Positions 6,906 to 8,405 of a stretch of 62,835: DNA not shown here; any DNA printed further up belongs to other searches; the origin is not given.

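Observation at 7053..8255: M48 zinc metallopeptidase fused to a type IV pilin-like domain that lacks a prepilin cleavage site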

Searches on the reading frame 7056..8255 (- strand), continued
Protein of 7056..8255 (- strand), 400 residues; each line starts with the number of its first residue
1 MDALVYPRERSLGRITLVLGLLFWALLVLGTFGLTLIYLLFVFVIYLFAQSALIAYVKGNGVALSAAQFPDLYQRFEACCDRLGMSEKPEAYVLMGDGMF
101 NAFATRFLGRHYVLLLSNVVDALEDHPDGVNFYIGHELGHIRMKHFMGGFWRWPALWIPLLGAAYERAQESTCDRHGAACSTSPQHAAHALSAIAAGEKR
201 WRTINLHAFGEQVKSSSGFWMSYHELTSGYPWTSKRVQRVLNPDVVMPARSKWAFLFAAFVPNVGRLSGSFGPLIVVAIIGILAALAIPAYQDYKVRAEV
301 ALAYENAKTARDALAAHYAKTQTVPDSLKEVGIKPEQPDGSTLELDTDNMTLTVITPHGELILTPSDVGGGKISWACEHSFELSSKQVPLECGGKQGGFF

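Call 13: find_encoding_contigs(protein=P0059, flank=8000, max_places=2)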
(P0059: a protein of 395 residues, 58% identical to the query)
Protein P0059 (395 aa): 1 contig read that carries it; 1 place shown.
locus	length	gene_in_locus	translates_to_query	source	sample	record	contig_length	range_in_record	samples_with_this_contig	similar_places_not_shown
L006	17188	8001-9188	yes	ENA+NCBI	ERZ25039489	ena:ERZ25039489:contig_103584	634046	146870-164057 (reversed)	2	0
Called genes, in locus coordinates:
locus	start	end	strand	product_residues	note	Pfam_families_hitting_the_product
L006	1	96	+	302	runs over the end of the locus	PF01266:DAO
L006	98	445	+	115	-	PF01042:Ribonuc_L-PSP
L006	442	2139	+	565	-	PF00496:SBP_bac_5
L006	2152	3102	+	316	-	PF00528:BPD_transp_1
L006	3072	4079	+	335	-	PF00528:BPD_transp_1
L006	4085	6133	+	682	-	PF00005:ABC_tran, PF02463:SMC_N (faint), PF13191:AAA_16 (faint), PF13481:AAA_25 (faint), PF00004:AAA (faint), PF08352:oligo_HPY, PF00005:ABC_tran, PF08352:oligo_HPY, +3 more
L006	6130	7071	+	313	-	PF00795:CN_hydrolase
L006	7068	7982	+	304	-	PF08450:SGL, PF01436:NHL (faint)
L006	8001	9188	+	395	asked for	PF01435:Peptidase_M48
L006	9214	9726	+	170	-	PF07366:SnoaL (faint), PF12680:SnoaL_2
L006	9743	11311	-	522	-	PF06253:MTTB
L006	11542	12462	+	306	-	-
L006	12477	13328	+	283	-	-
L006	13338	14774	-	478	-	PF01656:CbiA, PF13500:AAA_26, PF07685:GATase_3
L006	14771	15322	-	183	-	PF04268:SoxG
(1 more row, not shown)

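Call 24: search_protein_representatives(protein=window:7056-8255:-)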
Query: 400 residues. Proteins with E-value up to 0.001 (for the whole library): 3763; up to 1e-10: 1038; up to 1e-30: 314. The best 150 are listed.
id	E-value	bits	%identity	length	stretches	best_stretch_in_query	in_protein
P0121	5.0e-130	450.8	52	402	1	1-395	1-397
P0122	1.2e-128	446.3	55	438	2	33-393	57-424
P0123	2.0e-128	445.5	52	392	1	3-392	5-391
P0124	2.2e-118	412.5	51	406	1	3-392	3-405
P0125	4.7e-112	391.6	48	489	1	1-397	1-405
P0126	3.9e-105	368.8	45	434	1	6-389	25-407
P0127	2.9e-102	359.4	48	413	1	4-379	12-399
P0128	8.0e-102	357.9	46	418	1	5-393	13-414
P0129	5.9e-99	348.5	47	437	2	5-307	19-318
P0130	3.0e-98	346.2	45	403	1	4-392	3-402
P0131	4.9e-97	342.2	43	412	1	10-393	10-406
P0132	5.7e-97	342.0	49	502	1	4-345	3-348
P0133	6.8e-96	338.4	47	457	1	4-323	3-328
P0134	1.4e-95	337.4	50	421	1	3-335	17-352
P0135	4.8e-95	335.6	49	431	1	1-300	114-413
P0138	1.1e-92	327.8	47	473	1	7-330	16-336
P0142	2.1e-89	317.1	48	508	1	2-319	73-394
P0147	1.9e-87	310.6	43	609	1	4-393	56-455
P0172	2.3e-73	264.2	49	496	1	3-289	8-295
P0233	1.7e-49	185.6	34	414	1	7-335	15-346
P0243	6.7e-48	180.4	35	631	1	15-299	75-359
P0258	3.4e-45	171.5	37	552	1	5-325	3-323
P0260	3.8e-45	171.3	35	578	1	5-321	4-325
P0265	1.4e-44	169.4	34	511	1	14-293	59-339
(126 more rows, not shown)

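Call 26: search_protein_families(library=pfam, proteins=[P0132, P0133, P0138, P0142, P0147, P0172, P0243, P0258, P0260, P0265], max_evalue=0.01)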
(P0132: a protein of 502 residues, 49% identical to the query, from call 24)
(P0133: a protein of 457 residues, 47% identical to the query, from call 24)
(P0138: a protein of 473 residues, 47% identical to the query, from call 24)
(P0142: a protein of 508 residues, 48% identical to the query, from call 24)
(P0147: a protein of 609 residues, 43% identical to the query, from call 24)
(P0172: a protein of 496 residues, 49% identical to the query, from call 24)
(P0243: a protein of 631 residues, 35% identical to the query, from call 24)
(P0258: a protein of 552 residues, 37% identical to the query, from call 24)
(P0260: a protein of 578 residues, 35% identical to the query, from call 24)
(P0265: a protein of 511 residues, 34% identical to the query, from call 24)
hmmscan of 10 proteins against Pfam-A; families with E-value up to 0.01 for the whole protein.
P0132 (502 aa): 1 family
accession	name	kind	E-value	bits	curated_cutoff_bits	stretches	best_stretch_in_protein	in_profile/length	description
PF01435.24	Peptidase_M48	-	8.5e-16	58.8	20.3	2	67-150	3-86/186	Peptidase family M48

P0133 (457 aa): 1 family
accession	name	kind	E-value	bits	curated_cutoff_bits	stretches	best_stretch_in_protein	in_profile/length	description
PF01435.24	Peptidase_M48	-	6.6e-14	52.6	20.3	2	71-145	7-81/186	Peptidase family M48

P0138 (473 aa): 1 family
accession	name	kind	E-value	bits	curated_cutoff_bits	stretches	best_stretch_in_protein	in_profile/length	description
PF01435.24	Peptidase_M48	-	7.5e-16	58.9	20.3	2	77-155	3-81/186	Peptidase family M48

P0142 (508 aa): 2 families
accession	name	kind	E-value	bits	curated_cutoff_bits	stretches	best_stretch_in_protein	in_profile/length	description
PF01435.24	Peptidase_M48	-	8.1e-13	49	20.3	1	137-218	1-82/186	Peptidase family M48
PF11453.13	DUF2950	-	0.0048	16.5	20.2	0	457-485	218-246/274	Protein of unknown function (DUF2950)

P0147 (609 aa): 2 families
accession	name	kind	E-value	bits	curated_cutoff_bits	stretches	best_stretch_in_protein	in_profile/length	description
PF00114.24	Pilin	-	4e-21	76.4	22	2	504-609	1-108/108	Pilin (bacterial filament)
PF01435.24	Peptidase_M48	-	2.9e-15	57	20.3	1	120-204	3-87/186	Peptidase family M48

P0172 (496 aa): 1 family
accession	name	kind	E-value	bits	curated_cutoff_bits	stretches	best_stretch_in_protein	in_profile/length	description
PF01435.24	Peptidase_M48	-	1.1e-12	48.6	20.3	1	72-152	2-81/186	Peptidase family M48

P0243 (631 aa): 2 families
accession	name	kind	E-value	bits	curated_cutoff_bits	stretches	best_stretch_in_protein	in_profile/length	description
PF08238.18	Sel1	-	1.7e-32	111.1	30.7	3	482-515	2-35/36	Sel1 repeat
PF01435.24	Peptidase_M48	-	2.2e-17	63.9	20.3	2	130-216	7-93/186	Peptidase family M48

P0258 (552 aa): 1 family
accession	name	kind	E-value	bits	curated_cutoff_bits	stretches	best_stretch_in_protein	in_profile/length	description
PF00114.24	Pilin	-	5.2e-18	66.4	22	2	452-552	7-108/108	Pilin (bacterial filament)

P0260 (578 aa): 1 family
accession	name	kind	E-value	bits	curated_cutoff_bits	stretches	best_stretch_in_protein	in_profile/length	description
PF00114.24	Pilin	-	5e-15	56.8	22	2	476-578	5-108/108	Pilin (bacterial filament)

P0265 (511 aa): 1 family
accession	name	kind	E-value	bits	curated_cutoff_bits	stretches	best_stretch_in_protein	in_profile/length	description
PF01435.24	Peptidase_M48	-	2.2e-18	67.2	20.3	1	112-285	4-184/186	Peptidase family M48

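Call 29: predict_structure(alignment_id=A1)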
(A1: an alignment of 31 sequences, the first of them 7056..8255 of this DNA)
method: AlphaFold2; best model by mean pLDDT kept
length: 400 residues; sequences in the alignment: 31
mean_pLDDT: 83.1   pTM: 0.64
mean pLDDT of the five models: 83.1, 81.1, 76.9, 76.0, 72.9
residues with pLDDT >= 90: 117; 70-90: 240; 50-70: 30; < 50: 13
segments of 3 or more residues with pLDDT < 50: 146-149, 395-400
pLDDT, mean of each block of 10 residues (from residue 1): 58 79 77 79 85 88 92 94 89 78 78 87 82 91 57 65 78 89 89 76 83 86 80 87 86 86 68 80 89 93 93 91 89 91 93 94 89 89 89 54
secondary structure, 60 per line:
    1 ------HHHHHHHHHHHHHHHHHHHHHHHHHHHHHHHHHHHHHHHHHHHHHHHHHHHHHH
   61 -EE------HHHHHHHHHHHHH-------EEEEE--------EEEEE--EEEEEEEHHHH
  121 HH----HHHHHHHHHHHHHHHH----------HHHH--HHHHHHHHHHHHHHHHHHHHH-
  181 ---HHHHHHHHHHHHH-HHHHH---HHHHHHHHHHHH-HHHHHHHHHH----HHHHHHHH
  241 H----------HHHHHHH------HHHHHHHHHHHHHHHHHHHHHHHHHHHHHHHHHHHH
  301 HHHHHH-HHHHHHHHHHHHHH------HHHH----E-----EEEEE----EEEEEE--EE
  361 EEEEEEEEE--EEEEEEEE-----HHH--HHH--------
elements in order: H7-60 H70-82 E90-94 E103-107 E110-116 H117-122 H127-142 H153-156 H159-179 H184-196 H198-202 H206-217 H219-228 H233-241 H252-258 H265-306 H308-321 H328-331 E342-346 E351-356 E359-369 E372-379

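Call 31: search_solved_structures(query=A1, max_evalue=0.01, show_alignments=0)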
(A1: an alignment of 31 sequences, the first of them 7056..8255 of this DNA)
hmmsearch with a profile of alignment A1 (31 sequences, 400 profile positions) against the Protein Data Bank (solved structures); distinct sequences matched with E-value up to 0.01: 20.
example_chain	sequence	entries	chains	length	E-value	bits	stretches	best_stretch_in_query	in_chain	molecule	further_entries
2hi2_A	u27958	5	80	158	8.7e-17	64.4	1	273-379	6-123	Fimbrial protein | PilA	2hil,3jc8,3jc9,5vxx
1ay2_A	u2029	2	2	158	1.3e-16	63.8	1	273-340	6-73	TYPE 4 PILIN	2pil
8p3b_A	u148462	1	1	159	1.5e-15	60.3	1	273-378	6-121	Fimbrial protein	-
5kua_A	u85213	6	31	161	1.2e-14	57.3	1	273-379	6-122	pilin | Neisseria meningitidis PilE variant SB-GATDH | Neisseria meningitidis PilE, SB-DATDH variant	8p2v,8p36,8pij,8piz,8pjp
9egp_A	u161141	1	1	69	4.4e-08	35.7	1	272-325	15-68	Geopilin domain 1 protein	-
9xnc_G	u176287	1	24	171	6.8e-08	35.1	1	271-305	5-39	Bacteria pilus (like)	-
8tob_GA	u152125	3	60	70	7.4e-08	35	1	273-317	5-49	Fimbrial protein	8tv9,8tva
8tum_e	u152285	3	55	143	3.9e-07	32.6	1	273-355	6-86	Type IV major pilin protein PilA | Pilin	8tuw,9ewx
2m7g_A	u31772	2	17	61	4.6e-07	32.3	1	273-325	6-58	Geopilin domain 1 protein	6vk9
7tgg_A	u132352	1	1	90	7.5e-07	31.7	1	271-325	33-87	Geopilin domain 1 protein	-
1oqw_A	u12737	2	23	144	1.3e-06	30.9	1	273-318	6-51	Fimbrial protein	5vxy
3sok_A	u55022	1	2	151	2.2e-06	30.1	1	273-320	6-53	Fimbrial protein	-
8tj2_C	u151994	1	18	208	7.5e-06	28.4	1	273-337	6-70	Type IV major pilin protein PilA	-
9laa_A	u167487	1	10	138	1.8e-05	27.1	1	272-319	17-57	Type IV pilin protein PilA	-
4v1j_A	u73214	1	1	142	2.4e-05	26.7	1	292-380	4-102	FIMBRIAL PROTEIN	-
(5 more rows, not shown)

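Call 34: fold_search(model_id=the predicted structure, library=pdb)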
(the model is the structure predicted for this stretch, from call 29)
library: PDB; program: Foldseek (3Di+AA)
matches with E <= 10: 145; with E <= 0.001: 3
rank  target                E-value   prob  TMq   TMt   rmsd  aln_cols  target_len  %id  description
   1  1ay2_A                4.5e-04  1.00  0.25  0.59   3.8       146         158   25  STRUCTURE OF THE FIBER-FORMING PROTEIN PILIN AT 2.6 ANGSTROMS RESOLUTION (released 1998-04-29)
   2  5vxx_A                5.3e-04  1.00  0.25  0.59   4.3       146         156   25  Cryo-EM reconstruction of Neisseria gonorrhoeae Type IV pilus (released 2017-07-12)
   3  2hi2_A                6.5e-04  1.00  0.25  0.59   5.0       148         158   24  Crystal structure of native Neisseria gonorrhoeae Type IV pilin at 2.3 Angstroms Resolution (released 2006-09-12)
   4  8p3b                  2.8e-03  1.00  0.24  0.54   4.9       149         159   24  Neisseria meningitidis Type IV pilus SA-GATDH variant (released 2024-04-03)
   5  4v1j                  7.5e-03  1.00  0.22  0.57   5.7       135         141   17  Structure of Neisseria meningitidis Major Pillin (released 2016-01-13)
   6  3soj_A                4.9e-02  1.00  0.19  0.55   4.1       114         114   16  Francisella tularensis pilin PilE (released 2011-11-02)
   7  3soj_B                5.7e-02  1.00  0.18  0.53   4.7       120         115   16  Francisella tularensis pilin PilE (released 2011-11-02)
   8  3c37_A                2.7e-01  0.41  0.23  0.35  13.6       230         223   19  X-ray structure of the putative Zn-dependent peptidase Q74D82 at the resolution 1.7 A. Northeast Structural Genomics C (released 2008-02-12)
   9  5syt                  3.3e-01  0.91  0.32  0.29   9.6       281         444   12  Crystal Structure of ZMPSTE24 (released 2016-11-02)
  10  6bh8_B                3.6e-01  0.93  0.33  0.32   7.8       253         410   15  Crystal structure of ZMPSTE24 in complex with phosphoramidon (released 2018-08-15)
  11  3c37_B                4.7e-01  0.44  0.24  0.38  13.6       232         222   18  X-ray structure of the putative Zn-dependent peptidase Q74D82 at the resolution 1.7 A. Northeast Structural Genomics C (released 2008-02-12)
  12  9laa_A                5.7e-01  0.51  0.17  0.40   7.0       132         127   23  Cryo-EM structure of Shewanella oneidensis MR-1 PilA pili. (released 2026-01-07)
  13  4qhi_C                6.3e-01  0.90  0.16  0.53   5.8        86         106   14  Crystal structure of Methanocaldococcus jannaschii selecase mutant R36W (released 2014-07-16)
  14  6ait_A                7.4e-01  0.57  0.28  0.26  13.4       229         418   14  Crystal structure of E. coli BepA (released 2018-12-26)
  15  4l7a_B                7.8e-01  0.08  0.13  0.17  11.9       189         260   10  Crystal structure of a putative zinc-binding metallo-peptidase (BACCAC_01431) from Bacteroides caccae ATCC 43185 at 2. (released 2013-07-03)
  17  3cqb_B                1.4e+00  0.84  0.18  0.62   3.2        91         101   15  Crystal structure of heat shock protein HtpX domain from Vibrio parahaemolyticus RIMD 2210633 (released 2008-05-27)
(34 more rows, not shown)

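Call 38: find_related_loci(query=A2, collection=genome_contigs, flank=8000)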
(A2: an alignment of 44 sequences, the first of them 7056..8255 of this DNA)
Query A2 (400 aa) in genome_contigs; peptide patterns used: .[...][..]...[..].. (x = any residue, [..] = any of these).
600 stretches matched a pattern (row limit reached: there are more); 342 encode a relative of the query (tblastn E <= 1e-3); the best 80 are kept; 80 distinct loci.
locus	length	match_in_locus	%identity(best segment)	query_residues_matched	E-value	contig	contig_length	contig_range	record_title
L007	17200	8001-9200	83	1-400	0e+0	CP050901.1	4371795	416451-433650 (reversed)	MAG: Rhizobacter sp. isolate UKL202a chromosome, complete genome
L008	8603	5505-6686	58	2-395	9e-148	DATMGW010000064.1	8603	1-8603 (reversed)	MAG TPA_asm: Caldimonas sp. isolate SMAG_U13499 k141_35584, whole genome shotgun sequence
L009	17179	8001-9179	54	1-392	1e-145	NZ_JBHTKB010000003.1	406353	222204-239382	Methylophilus luteus strain CCUG 58412 GCM70027482_6, whole genome shotgun sequence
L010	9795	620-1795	56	1-392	4e-145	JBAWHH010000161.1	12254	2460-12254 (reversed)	MAG: Rhodocyclaceae bacterium isolate MFD04340_ilm_asm_bin1 k127_33661, whole genome shotgun sequence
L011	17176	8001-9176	54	1-392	2e-142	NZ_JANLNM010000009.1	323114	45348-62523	Variovorax sp. ZS18.2.2 NODE_9_length_323114_cov_48.655036, whole genome shotgun sequence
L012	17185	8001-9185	55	2-396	1e-143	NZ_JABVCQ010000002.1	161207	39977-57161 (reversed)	Thiospirillum jenense strain DSM 216 assembly_contig_2, whole genome shotgun sequence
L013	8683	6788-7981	53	1-398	9e-141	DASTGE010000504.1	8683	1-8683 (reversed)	MAG TPA_asm: Burkholderiaceae bacterium isolate SMAG_U22 k141_1236460, whole genome shotgun sequence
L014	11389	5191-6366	56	1-392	3e-140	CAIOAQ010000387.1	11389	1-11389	MAG: uncultured beta proteobacterium isolate YR2_bin-0010 genome assembly, contig: bin-0010:387/592, whole genome shotgu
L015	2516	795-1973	56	1-392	8e-146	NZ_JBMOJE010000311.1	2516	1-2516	MAG: Propionivibrio sp. isolate Deming_bin.52 contig174651, whole genome shotgun sequence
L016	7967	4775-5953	54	1-392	3e-137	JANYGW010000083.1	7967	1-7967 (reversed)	MAG: Massilia sp. isolate 341R_metabinner_93_sub 341R_k141_949121, whole genome shotgun sequence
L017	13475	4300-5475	57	1-392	4e-136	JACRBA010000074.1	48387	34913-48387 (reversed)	MAG: Burkholderiales bacterium isolate NC_groundwater_1608_Pr3_B-0.1um_71_17 SR-2_scaffold_141_1145322, whole genome sho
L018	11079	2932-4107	56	2-392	4e-136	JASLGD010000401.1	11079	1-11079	MAG: Caldimonas sp. isolate SHSU.bins.403 k141_6975376, whole genome shotgun sequence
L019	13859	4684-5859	56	1-392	5e-136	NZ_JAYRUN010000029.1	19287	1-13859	MAG: Ideonella sp. isolate NJ_NJASGE2bin.31 NODE_1773_length_19287_cov_3.840084, whole genome shotgun sequence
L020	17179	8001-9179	53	4-396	8e-136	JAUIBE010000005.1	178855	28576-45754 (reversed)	MAG: Gammaproteobacteria bacterium isolate 6_bin.25 NODE_151_length_178855_cov_5.068999, whole genome shotgun sequence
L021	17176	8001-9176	55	1-392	7e-136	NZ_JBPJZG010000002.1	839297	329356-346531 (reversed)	Variovorax sp. LT1R20 NODE_2_length_839297_cov_28.873299, whole genome shotgun sequence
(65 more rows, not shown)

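Call 40: search_solved_structures(query=P0233, max_evalue=0.001)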
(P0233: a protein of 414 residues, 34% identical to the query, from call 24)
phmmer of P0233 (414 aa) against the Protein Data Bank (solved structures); distinct sequences matched with E-value up to 0.001: 5.
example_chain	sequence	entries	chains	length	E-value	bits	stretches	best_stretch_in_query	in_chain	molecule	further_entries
8tj2_C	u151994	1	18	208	1.6e-17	67.1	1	285-355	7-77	Type IV major pilin protein PilA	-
2m7g_A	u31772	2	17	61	0.00011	24.9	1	285-332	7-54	Geopilin domain 1 protein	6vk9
9egp_A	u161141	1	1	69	0.00014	24.5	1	284-332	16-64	Geopilin domain 1 protein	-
7tgg_A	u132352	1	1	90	0.00022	23.9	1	284-332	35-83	Geopilin domain 1 protein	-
8tum_e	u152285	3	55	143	0.00083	22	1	285-346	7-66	Type IV major pilin protein PilA | Pilin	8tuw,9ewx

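Call 41: search_solved_structures(query=P0142, max_evalue=0.001)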
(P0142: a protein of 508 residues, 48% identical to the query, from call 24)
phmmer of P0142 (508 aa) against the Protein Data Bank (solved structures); distinct sequences matched with E-value up to 0.001: 2.
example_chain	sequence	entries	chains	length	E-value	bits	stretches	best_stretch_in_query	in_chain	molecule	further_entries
7tgg_A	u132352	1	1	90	0.00025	23.3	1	339-393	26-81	Geopilin domain 1 protein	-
2m7g_A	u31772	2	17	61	0.00034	22.9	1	347-393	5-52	Geopilin domain 1 protein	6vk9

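Call 42: search_solved_structures(query=P0132, max_evalue=0.001)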
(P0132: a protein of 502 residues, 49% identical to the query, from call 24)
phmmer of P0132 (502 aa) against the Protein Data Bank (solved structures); distinct sequences matched with E-value up to 0.001: 5.
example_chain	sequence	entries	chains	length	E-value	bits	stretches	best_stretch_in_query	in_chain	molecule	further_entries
2m7g_A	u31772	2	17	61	2.5e-09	39.8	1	274-323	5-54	Geopilin domain 1 protein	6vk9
7tgg_A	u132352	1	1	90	3e-09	39.5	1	271-323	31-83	Geopilin domain 1 protein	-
9egp_A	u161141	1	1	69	5.3e-09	38.8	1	271-322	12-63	Geopilin domain 1 protein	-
8tj2_C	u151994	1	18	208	6.2e-08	35.2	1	274-324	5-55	Type IV major pilin protein PilA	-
6xxd_A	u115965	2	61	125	7e-05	25.1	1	274-371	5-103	PilA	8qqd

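Call 49: search_protein_families(library=padloc, proteins=[window:7056-8255:-], max_evalue=0.01)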
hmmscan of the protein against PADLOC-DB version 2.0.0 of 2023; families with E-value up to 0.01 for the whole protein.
window:7056-8255:- (400 aa): 0 families

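Call 66: search_dna_similar(query=window:7056-8255:-, collection=plasmids, mode=protein, max_rows=12)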
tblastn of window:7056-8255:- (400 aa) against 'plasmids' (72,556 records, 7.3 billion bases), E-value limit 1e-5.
Records with a match: 2; places in all: 2; records where one place covers at least 80% of the query: 0.
Best place of each record, by identity: <60% 2.
By first word of the organism name: Persicobacter 1; Tsukamurella 1.
By predicted mobility (MOB-suite, as given by PLSDB): non-mobilizable 2.
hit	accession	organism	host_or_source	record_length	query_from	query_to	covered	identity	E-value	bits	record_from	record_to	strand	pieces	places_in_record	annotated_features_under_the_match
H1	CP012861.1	Persicobacter sp. JZB09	cell culture,soil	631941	35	240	52%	33.2%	1e-23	110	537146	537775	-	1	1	record has no annotation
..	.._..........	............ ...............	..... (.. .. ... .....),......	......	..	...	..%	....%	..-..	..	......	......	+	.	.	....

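Call 67: search_dna_similar(query=window:7056-8255:-, collection=phages, mode=protein, max_rows=8)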
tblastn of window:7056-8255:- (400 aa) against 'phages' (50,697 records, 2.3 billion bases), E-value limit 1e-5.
Records with a match: 1; places in all: 1; records where one place covers at least 80% of the query: 0.
Best place of each record, by identity: <60% 1.
By first word of the organism name: Enterococcus 1.
By host as written in the record: Enterococcus faecalis 1.
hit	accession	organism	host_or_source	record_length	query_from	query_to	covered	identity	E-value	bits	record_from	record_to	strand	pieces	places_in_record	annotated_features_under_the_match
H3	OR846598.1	Enterococcus phage Efs 1-1-1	Enterococcus faecalis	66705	44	238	49%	26.9%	9e-9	64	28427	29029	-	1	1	record has no annotation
